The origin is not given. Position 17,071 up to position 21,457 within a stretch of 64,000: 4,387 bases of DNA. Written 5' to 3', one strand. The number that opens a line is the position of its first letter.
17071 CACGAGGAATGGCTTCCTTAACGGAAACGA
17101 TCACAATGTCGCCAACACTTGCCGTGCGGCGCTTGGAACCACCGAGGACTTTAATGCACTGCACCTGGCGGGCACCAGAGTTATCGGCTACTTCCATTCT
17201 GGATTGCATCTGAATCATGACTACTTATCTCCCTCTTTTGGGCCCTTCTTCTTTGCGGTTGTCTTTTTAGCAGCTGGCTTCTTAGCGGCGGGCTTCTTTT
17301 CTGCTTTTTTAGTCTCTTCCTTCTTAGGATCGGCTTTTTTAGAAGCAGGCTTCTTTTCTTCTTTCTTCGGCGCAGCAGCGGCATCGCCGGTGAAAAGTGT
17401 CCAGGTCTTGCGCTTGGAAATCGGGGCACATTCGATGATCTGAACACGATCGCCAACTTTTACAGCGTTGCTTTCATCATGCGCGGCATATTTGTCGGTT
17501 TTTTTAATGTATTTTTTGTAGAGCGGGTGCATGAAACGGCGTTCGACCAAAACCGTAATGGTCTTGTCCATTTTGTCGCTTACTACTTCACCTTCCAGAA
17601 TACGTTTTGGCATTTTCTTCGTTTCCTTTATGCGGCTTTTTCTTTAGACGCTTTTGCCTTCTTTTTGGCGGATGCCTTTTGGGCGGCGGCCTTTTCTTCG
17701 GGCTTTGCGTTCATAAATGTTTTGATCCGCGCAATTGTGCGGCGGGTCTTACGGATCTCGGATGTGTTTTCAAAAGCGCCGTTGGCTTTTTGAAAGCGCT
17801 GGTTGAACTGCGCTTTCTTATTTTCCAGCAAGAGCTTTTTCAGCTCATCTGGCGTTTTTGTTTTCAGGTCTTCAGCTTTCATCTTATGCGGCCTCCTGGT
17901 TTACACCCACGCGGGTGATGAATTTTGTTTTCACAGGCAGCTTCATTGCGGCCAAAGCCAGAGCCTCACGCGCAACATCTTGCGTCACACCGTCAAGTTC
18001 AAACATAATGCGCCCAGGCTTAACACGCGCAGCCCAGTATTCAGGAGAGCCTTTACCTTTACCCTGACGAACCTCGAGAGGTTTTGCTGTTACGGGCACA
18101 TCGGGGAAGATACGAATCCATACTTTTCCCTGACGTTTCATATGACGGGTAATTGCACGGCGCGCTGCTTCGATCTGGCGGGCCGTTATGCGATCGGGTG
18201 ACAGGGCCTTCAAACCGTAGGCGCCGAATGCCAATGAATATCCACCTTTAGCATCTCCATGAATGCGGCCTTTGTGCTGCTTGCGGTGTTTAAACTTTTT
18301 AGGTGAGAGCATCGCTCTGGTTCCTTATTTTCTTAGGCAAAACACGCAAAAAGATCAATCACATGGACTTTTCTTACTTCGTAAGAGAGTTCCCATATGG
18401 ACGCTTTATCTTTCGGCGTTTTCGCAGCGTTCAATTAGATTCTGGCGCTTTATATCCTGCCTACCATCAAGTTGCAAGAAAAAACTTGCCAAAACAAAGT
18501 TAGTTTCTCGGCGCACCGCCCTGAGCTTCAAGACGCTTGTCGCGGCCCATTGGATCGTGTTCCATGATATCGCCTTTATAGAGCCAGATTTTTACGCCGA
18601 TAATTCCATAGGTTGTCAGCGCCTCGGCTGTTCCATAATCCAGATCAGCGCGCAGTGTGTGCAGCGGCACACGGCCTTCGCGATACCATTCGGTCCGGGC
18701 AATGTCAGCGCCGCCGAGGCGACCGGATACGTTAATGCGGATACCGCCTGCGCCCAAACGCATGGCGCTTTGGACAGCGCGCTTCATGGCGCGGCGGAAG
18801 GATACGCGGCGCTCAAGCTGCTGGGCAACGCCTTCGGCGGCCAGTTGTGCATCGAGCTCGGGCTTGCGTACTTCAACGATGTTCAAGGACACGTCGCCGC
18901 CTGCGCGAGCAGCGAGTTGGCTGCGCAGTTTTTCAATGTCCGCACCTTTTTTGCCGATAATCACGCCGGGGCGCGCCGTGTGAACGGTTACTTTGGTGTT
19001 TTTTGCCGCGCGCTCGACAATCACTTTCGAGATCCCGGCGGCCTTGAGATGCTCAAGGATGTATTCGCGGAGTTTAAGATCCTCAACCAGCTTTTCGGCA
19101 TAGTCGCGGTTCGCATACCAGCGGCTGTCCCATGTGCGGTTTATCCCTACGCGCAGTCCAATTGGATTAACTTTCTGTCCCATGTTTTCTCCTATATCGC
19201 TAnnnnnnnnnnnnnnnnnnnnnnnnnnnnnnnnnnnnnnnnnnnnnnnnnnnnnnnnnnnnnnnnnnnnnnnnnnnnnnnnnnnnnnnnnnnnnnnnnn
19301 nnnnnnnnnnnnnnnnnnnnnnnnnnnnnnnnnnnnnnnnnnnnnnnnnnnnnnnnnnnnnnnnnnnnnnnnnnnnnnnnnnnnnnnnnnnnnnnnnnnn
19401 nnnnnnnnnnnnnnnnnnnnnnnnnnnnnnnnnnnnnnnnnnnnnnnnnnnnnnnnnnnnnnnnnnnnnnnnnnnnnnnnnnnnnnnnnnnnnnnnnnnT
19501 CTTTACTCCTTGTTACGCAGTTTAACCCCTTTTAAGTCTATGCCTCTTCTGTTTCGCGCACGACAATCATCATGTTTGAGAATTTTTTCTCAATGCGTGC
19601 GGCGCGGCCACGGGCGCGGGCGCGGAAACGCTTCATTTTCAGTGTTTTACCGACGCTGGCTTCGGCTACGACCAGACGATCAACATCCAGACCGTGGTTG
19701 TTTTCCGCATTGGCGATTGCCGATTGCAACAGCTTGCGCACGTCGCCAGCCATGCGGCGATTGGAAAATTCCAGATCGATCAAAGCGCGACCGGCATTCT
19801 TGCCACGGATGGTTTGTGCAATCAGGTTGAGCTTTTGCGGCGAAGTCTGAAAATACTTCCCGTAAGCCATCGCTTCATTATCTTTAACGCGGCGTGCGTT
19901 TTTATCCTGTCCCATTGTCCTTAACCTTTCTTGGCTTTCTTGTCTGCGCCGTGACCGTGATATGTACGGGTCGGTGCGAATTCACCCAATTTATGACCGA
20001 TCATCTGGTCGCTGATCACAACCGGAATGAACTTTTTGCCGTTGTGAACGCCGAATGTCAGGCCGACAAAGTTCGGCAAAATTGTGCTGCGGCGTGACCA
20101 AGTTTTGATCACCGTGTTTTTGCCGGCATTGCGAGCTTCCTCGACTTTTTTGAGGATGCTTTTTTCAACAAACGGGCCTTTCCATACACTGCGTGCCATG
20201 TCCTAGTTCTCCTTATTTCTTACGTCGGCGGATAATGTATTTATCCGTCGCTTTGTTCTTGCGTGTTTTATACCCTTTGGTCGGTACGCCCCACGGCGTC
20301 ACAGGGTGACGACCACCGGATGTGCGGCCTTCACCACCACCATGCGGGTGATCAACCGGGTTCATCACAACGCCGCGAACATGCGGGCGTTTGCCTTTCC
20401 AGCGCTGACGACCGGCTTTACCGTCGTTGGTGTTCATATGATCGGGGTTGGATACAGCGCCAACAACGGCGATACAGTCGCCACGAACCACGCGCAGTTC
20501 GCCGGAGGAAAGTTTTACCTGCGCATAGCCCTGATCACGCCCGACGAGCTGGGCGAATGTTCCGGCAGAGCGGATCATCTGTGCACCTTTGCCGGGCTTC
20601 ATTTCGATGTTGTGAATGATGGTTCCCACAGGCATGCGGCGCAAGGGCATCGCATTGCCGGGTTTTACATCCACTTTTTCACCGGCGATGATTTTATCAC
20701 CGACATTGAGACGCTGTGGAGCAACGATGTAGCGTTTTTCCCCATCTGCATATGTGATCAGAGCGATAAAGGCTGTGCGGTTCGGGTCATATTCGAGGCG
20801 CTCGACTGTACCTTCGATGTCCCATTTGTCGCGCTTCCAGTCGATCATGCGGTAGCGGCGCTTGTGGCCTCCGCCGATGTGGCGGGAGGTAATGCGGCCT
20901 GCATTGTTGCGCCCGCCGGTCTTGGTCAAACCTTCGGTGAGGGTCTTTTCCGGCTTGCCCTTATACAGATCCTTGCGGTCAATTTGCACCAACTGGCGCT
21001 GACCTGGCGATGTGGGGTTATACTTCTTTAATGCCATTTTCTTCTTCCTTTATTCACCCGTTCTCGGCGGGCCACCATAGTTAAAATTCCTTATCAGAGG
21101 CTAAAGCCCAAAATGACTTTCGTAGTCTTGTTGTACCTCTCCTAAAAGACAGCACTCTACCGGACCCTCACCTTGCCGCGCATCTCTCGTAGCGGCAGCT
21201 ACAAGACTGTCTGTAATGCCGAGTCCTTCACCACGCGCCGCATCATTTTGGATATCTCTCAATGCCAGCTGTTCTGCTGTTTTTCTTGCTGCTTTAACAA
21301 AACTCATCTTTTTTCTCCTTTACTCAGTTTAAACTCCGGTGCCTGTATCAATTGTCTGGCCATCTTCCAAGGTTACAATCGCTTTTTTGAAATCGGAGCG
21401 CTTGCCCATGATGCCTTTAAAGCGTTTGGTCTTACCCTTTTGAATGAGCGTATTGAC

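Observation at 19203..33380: Recurrent theme: AT-richer orphan mini-genes wedged into universally conserved ribosomal/RNAP gene junctions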

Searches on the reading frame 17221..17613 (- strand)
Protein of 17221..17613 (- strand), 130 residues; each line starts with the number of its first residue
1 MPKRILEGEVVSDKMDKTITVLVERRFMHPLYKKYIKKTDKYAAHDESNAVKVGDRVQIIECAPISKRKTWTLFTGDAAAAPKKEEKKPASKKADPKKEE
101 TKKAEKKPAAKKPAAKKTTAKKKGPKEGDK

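Call 10: search_protein_families(library=pfam, proteins=[window:17221-17613:-], max_evalue=1)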
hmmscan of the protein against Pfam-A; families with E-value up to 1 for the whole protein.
window:17221-17613:- (130 aa): 2 families
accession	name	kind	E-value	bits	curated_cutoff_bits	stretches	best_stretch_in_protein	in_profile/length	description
PF00366.26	Ribosomal_S17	-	1.5e-32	111.9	25.9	1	8-73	1-66/68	Ribosomal protein S17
PF10151.14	TMEM214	-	0.59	9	27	1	38-126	15-101/660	TMEM214, C-terminal, caspase 4 activator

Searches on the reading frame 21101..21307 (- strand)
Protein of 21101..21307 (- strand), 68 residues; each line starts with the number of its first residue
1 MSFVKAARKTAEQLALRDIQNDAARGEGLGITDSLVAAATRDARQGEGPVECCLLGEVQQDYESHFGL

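Call 10: search_protein_families(library=pfam, proteins=[window:21101-21307:-], max_evalue=1)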
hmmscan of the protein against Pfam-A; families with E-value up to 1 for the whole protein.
window:21101-21307:- (68 aa): 0 families

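Call 11: search_protein_families(library=ncbifam, proteins=[window:21101-21307:-], max_evalue=1)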
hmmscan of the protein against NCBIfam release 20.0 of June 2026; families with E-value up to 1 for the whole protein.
window:21101-21307:- (68 aa): 0 families

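Call 57: search_protein_families(library=phrogs, proteins=[window:21101-21307:-], max_evalue=1)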
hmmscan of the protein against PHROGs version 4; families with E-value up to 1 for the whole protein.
window:21101-21307:- (68 aa): 1 family
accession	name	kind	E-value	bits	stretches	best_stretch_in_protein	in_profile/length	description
phrog_23669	-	unknown function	0.24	12.6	1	17-53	19-55/59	-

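Call 58: search_protein_families(library=padloc, proteins=[window:21101-21307:-], max_evalue=1)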
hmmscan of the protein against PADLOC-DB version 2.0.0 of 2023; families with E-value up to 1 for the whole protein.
window:21101-21307:- (68 aa): 0 families

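Call 82: search_solved_structures(query=window:21104-21307:-, max_evalue=5)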
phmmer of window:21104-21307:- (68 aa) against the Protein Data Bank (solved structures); distinct sequences matched with E-value up to 5: 0.
